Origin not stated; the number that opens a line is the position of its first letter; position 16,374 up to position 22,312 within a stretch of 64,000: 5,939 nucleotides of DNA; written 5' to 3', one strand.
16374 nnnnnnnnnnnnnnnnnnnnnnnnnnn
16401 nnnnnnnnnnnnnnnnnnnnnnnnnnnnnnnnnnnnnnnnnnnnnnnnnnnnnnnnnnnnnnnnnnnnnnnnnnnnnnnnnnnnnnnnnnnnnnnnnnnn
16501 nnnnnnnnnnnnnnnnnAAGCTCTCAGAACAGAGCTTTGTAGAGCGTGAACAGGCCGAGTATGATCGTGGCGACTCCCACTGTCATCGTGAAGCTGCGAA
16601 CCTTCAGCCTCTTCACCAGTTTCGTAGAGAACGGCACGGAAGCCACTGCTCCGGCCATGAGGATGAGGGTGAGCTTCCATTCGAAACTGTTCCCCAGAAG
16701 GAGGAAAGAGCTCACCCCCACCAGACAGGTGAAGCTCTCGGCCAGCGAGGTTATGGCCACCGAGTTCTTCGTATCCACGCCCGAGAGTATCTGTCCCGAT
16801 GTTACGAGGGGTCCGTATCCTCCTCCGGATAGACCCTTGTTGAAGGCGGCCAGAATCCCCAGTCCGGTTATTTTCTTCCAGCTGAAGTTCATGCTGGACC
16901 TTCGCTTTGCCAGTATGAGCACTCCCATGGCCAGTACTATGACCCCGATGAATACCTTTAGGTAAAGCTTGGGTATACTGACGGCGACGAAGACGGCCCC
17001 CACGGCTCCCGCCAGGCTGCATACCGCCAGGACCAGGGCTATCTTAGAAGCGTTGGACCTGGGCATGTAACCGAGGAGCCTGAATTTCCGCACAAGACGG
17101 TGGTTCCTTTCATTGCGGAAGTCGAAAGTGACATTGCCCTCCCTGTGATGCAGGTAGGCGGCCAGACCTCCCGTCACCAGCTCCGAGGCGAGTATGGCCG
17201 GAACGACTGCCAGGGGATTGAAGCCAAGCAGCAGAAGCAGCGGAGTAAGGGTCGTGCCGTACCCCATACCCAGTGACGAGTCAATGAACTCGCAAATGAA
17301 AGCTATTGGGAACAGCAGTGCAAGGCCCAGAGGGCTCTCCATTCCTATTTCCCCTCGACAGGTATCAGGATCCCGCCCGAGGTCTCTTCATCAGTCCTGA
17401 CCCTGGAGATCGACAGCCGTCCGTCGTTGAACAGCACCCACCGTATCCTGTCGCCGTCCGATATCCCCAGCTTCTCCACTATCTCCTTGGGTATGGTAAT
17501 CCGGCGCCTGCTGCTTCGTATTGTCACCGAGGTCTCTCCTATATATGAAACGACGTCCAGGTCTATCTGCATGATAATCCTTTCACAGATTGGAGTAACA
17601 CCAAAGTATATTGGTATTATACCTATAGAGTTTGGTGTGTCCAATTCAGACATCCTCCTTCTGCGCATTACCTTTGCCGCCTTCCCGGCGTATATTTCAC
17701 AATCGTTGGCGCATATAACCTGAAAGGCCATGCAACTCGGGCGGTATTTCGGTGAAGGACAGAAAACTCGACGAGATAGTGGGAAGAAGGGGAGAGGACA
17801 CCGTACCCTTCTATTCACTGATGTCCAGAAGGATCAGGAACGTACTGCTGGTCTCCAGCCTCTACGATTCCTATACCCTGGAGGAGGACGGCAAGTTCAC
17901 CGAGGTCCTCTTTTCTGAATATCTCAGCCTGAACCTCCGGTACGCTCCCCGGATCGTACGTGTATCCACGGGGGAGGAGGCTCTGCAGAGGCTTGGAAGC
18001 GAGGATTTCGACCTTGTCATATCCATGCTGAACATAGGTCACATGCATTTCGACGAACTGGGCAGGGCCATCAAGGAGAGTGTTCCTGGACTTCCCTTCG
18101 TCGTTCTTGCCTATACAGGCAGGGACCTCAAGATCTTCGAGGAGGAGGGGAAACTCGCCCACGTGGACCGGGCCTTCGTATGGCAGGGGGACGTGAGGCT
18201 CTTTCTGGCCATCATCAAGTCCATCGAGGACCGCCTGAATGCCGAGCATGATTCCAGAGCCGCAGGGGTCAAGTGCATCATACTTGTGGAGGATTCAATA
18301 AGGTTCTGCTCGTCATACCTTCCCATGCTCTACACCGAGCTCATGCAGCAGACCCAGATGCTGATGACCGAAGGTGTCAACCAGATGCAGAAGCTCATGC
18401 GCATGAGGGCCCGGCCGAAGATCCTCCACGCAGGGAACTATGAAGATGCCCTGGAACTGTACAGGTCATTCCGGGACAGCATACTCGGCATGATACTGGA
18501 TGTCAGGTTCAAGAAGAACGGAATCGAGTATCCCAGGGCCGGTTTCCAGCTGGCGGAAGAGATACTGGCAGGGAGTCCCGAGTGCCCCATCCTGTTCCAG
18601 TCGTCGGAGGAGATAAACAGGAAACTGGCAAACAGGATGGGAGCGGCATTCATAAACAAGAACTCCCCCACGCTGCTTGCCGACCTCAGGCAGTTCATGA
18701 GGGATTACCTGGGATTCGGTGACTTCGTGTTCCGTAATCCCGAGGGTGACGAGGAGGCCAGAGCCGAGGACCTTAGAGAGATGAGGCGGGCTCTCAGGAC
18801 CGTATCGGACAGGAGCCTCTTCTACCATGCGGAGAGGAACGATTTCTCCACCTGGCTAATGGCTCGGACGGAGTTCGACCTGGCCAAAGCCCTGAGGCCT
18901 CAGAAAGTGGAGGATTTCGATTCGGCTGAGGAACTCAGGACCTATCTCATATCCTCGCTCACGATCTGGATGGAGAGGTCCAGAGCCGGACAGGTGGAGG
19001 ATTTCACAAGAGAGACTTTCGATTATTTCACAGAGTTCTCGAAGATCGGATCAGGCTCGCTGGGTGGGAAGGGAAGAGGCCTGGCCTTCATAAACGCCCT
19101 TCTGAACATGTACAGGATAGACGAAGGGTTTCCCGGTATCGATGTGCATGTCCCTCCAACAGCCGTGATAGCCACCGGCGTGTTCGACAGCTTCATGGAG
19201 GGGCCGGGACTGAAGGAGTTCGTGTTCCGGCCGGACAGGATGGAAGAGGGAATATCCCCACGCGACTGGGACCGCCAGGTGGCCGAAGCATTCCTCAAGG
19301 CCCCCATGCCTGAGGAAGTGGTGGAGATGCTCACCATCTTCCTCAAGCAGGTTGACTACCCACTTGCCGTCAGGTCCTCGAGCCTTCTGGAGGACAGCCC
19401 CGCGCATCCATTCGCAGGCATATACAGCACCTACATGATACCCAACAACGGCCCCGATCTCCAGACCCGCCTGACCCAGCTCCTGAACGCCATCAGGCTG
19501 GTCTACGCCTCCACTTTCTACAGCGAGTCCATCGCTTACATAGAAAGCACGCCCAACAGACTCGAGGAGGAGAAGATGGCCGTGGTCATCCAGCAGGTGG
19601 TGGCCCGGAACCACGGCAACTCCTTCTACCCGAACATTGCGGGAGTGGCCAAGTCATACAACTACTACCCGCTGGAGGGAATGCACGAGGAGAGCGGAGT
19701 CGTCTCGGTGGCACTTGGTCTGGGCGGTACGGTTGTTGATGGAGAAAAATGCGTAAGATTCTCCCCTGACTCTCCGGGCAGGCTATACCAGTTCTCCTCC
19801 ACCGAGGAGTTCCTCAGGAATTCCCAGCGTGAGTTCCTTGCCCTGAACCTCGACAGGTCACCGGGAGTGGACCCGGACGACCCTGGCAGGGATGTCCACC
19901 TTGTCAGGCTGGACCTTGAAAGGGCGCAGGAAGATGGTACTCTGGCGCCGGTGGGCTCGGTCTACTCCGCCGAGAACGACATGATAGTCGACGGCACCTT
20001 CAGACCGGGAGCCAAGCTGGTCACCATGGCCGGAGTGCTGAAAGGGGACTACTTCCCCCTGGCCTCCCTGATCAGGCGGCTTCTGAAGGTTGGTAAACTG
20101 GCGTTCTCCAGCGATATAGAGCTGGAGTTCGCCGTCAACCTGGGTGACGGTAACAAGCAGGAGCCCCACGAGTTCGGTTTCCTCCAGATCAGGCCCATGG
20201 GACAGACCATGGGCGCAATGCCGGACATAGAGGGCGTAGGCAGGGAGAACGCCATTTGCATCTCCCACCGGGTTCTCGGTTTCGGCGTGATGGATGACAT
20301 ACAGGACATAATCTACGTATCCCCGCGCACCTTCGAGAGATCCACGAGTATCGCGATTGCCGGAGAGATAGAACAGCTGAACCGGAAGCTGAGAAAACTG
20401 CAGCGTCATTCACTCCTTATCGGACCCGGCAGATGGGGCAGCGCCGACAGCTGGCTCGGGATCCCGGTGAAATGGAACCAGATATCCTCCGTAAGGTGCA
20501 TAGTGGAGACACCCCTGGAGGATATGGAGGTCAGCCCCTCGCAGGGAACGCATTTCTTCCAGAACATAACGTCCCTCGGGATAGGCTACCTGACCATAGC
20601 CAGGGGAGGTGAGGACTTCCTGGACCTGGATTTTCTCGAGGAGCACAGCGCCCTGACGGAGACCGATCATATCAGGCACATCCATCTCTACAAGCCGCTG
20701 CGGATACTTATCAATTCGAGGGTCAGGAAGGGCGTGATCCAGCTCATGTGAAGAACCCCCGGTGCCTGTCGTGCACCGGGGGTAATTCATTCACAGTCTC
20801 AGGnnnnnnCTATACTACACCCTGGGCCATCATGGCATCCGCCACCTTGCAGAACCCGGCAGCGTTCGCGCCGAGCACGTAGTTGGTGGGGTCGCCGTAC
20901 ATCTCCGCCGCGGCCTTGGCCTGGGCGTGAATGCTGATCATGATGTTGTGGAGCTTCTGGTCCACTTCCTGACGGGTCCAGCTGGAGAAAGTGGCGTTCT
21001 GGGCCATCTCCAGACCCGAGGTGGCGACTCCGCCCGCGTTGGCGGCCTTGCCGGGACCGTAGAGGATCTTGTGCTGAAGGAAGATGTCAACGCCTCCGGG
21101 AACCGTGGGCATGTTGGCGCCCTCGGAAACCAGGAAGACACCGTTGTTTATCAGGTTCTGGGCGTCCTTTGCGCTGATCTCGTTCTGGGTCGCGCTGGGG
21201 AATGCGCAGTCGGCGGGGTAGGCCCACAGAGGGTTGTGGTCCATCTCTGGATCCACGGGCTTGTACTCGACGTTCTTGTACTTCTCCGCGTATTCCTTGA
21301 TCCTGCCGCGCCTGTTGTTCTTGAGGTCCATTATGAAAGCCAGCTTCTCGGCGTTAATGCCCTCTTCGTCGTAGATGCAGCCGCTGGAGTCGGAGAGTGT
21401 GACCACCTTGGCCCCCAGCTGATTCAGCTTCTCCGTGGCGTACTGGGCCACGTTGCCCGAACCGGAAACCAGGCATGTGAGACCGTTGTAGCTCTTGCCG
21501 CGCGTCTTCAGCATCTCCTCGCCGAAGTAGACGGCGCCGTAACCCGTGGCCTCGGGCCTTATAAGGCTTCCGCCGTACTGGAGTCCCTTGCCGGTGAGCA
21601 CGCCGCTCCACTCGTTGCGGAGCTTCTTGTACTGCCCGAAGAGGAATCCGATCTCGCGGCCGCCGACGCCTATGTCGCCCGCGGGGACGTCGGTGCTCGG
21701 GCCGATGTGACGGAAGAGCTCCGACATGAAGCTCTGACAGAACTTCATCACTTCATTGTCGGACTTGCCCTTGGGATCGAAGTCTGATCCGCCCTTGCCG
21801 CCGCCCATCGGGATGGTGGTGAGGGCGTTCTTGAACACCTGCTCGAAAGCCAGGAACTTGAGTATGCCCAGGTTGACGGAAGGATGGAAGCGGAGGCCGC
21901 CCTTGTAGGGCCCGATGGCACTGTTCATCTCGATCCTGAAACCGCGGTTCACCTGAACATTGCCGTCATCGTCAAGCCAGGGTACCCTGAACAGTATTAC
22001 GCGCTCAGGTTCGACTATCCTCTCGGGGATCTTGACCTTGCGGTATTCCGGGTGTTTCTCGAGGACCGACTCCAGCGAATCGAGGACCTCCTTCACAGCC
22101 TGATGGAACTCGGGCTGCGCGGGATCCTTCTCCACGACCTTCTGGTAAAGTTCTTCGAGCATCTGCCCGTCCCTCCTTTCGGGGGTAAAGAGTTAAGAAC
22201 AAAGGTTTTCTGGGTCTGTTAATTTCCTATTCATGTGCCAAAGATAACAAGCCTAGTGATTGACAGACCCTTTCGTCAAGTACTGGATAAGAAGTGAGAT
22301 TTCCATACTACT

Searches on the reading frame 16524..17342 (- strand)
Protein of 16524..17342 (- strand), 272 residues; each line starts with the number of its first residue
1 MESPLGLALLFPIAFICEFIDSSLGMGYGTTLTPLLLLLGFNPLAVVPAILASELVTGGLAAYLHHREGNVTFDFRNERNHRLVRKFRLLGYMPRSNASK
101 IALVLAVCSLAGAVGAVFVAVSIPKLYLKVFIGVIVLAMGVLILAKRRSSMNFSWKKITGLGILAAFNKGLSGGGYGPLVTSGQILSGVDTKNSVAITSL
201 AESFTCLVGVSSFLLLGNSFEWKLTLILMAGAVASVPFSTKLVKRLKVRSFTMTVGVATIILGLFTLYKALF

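Call 16: search_protein_families(library=pfam, proteins=[window:16524-17342:-], max_evalue=0.0001)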
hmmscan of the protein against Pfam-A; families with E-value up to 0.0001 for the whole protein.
window:16524-17342:- (272 aa): 1 family
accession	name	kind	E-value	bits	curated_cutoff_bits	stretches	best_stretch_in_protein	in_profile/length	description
PF01925.25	TauE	-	5.6e-30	105.2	32.6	2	99-265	63-236/237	Sulfite exporter TauE/SafE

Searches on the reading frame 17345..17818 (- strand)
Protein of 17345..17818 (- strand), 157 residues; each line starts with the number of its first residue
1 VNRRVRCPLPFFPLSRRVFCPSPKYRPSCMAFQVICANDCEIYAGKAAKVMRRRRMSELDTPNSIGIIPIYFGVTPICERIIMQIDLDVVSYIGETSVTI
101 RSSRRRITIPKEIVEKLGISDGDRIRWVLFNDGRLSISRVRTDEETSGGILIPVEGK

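Call 16: search_protein_families(library=pfam, proteins=[window:17345-17818:-], max_evalue=0.0001)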
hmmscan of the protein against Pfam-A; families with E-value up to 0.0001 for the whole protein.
window:17345-17818:- (157 aa): 1 family
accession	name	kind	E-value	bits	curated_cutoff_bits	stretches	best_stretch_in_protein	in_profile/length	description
PF04014.23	MazE_antitoxin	-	1.9e-08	34.6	24.7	1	103-140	6-43/48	Antidote-toxin recognition MazE, bacterial antitoxin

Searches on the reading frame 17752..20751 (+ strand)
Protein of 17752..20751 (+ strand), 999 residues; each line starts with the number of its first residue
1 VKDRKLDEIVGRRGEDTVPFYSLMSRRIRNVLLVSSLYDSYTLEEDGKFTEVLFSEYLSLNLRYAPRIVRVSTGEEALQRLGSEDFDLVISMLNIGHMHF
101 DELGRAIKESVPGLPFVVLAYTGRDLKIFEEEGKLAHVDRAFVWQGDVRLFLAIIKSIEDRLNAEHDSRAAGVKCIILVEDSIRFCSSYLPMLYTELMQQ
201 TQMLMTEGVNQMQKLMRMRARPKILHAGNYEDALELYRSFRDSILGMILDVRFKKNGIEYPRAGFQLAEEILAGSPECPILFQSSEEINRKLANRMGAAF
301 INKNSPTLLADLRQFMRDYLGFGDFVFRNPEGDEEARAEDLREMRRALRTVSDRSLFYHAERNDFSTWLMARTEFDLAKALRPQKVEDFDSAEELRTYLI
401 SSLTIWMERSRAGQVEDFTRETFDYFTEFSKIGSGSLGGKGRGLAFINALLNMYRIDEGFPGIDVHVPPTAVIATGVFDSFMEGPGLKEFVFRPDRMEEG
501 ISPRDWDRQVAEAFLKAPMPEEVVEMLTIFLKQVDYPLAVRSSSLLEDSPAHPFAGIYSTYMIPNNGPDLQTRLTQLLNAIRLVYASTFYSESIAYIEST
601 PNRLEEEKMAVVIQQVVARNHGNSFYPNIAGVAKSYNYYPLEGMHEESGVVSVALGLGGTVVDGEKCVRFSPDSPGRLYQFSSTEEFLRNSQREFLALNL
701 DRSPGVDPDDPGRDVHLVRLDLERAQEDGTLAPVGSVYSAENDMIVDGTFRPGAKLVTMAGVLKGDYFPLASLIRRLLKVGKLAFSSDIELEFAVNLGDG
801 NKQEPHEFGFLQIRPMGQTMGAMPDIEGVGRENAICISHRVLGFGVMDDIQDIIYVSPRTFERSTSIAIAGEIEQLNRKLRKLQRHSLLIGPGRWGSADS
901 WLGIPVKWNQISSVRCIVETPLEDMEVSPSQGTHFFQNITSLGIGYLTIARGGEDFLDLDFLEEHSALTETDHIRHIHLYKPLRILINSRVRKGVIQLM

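Call 15: search_protein_families(library=pfam, proteins=[window:17752-20751:+], max_evalue=0.0001)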
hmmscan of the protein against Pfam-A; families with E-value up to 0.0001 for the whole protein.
window:17752-20751:+ (999 aa): 3 families
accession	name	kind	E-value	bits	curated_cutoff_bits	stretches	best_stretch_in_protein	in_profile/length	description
PF01326.24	PPDK_N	-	1.3e-37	130.2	27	1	436-823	3-316/328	Pyruvate phosphate dikinase, AMP/ATP-binding domain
PF19027.5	DUF5752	-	6.5e-06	26.1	23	1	336-402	132-206/208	Family of unknown function (DUF5752)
PF00072.30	Response_reg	-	7.3e-05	23.3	30.2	0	64-121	23-78/111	Response regulator receiver domain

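Call 52: search_protein_families(library=pfam, proteins=[window:17752-20751:+], max_evalue=1)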
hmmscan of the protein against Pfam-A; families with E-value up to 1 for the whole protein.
window:17752-20751:+ (999 aa): 3 families
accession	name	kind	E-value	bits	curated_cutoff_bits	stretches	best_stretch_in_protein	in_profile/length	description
PF01326.24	PPDK_N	-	1.3e-37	130.2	27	1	436-823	3-316/328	Pyruvate phosphate dikinase, AMP/ATP-binding domain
PF19027.5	DUF5752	-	6.5e-06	26.1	23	1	336-402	132-206/208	Family of unknown function (DUF5752)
PF00072.30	Response_reg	-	7.3e-05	23.3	30.2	1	64-121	23-78/111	Response regulator receiver domain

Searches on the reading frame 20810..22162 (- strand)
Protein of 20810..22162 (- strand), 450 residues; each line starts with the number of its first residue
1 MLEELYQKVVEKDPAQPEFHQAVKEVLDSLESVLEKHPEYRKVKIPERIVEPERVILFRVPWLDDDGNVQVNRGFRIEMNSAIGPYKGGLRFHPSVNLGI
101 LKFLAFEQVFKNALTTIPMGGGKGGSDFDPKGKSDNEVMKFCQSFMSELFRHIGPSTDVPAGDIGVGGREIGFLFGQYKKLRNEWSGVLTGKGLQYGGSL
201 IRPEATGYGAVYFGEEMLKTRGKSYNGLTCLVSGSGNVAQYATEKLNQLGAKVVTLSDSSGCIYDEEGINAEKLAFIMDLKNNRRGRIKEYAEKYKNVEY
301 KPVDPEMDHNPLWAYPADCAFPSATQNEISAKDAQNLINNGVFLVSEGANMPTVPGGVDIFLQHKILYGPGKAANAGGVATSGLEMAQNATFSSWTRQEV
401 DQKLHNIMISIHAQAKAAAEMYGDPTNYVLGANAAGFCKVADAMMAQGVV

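Call 3: search_protein_families(library=pfam, proteins=[window:20810-22162:-], max_evalue=0.01)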
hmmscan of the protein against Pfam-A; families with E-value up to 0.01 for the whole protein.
window:20810-22162:- (450 aa): 2 families
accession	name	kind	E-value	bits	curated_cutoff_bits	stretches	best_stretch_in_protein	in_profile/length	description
PF00208.27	ELFV_dehydrog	-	9.2e-84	281.4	23.4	1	197-448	1-241/241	Glutamate/Leucine/Phenylalanine/Valine dehydrogenase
PF02812.23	ELFV_dehydrog_N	-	3.1e-51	172.9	25.3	1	52-180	1-129/129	Glu/Leu/Phe/Val dehydrogenase, dimerisation domain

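Call 4: search_protein_families(library=ncbifam, proteins=[window:20810-22162:-], max_evalue=0.01)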
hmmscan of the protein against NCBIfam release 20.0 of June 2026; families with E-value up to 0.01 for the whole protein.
window:20810-22162:- (450 aa): 5 families
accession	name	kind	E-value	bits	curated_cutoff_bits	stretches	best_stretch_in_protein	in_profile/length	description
NF006929.0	PRK09414.1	equivalog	1.5e-223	742.6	536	1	2-450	7-445/445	NADP-specific glutamate dehydrogenase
NF010634.0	PRK14031.1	equivalog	2.7e-198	658.9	822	1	8-450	9-444/444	NADP-specific glutamate dehydrogenase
NF010633.0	PRK14030.1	subfamily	1.7e-190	633.9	743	1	3-450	4-445/445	glutamate dehydrogenase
NF040817.1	GdhA_Arch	equivalog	2.6e-64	217.9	750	1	47-414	29-383/419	glutamate dehydrogenase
NF041398.1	GluDhGdhB_Halo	equivalog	2.5e-60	204.5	620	1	44-448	23-407/410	glutamate dehydrogenase GdhB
